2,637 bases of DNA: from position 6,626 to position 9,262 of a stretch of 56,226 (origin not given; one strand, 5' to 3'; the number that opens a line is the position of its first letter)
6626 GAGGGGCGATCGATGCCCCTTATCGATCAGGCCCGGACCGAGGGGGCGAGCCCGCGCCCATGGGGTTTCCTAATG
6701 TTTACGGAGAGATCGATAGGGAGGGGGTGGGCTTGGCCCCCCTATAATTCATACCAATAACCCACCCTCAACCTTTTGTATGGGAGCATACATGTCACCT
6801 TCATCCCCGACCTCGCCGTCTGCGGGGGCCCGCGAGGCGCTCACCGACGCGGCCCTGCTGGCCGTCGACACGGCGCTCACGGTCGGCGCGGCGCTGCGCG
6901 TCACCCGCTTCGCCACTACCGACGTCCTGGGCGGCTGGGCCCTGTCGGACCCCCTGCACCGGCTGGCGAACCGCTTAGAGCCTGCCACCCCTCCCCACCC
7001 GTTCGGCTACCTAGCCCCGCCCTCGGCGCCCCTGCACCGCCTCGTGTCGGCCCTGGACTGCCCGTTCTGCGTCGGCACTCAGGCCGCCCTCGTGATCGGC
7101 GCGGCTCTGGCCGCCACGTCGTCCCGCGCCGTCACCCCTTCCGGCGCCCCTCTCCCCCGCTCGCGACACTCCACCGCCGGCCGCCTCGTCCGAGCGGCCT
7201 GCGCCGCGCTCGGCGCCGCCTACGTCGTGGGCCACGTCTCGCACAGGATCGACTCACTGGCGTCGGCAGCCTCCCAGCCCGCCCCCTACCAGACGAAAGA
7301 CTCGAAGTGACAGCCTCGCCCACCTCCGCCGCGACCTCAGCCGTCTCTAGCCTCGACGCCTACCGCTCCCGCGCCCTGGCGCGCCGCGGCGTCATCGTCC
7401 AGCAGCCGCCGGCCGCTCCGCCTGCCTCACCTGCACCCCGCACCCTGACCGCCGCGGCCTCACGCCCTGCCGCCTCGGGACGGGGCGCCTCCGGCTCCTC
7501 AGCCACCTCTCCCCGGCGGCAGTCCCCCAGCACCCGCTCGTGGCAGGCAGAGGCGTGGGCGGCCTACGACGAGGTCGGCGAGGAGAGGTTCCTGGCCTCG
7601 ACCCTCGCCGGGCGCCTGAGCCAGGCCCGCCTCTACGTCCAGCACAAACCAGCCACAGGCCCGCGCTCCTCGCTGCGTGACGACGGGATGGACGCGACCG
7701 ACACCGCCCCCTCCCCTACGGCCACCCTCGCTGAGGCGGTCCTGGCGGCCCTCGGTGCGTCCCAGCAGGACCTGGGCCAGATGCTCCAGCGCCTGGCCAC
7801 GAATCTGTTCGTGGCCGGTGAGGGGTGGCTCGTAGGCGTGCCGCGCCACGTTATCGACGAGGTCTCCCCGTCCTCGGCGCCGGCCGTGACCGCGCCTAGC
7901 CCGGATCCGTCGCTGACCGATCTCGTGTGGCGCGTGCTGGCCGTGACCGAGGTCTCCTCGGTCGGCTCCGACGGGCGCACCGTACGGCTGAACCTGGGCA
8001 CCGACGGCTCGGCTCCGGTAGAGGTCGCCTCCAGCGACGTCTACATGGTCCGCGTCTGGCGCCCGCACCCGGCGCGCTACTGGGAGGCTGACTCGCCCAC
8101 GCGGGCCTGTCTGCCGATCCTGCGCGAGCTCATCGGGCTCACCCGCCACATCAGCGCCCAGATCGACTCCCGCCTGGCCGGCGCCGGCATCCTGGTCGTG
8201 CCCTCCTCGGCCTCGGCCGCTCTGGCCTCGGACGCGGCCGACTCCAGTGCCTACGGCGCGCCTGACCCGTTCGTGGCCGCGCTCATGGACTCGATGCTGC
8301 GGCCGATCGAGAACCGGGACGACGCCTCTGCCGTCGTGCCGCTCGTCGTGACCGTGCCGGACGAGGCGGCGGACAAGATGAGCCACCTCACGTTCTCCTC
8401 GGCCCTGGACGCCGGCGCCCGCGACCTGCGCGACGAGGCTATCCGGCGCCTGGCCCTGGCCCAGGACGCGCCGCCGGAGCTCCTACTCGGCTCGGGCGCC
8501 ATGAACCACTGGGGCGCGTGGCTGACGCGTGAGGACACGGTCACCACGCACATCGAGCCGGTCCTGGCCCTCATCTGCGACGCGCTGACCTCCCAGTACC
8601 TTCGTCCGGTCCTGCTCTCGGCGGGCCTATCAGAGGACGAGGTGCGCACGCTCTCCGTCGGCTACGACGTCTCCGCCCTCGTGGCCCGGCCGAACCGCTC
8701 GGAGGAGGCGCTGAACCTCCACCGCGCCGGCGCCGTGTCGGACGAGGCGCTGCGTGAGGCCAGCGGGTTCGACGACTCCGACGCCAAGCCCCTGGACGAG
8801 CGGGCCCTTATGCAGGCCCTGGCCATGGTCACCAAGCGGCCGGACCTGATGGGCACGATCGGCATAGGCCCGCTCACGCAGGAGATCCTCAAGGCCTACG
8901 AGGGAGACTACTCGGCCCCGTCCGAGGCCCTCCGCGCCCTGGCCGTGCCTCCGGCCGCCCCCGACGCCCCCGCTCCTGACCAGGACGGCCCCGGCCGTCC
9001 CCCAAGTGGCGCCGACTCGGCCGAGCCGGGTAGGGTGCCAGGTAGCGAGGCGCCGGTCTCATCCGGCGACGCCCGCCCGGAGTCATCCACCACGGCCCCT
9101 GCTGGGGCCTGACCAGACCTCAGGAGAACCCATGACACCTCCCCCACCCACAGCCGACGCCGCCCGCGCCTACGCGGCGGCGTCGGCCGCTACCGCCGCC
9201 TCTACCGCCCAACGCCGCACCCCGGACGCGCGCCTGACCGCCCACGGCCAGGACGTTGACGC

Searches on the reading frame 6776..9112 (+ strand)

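Call 54: search_protein_families(library=phrogs, proteins=[window:6776-9112:+], max_evalue=0.00001)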
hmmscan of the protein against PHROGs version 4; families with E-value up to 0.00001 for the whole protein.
window:6776-9112:+ (778 aa): 1 family
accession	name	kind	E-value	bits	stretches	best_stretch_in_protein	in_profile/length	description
phrog_776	-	head and packaging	6e-115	386.2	1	207-752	8-512/620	portal protein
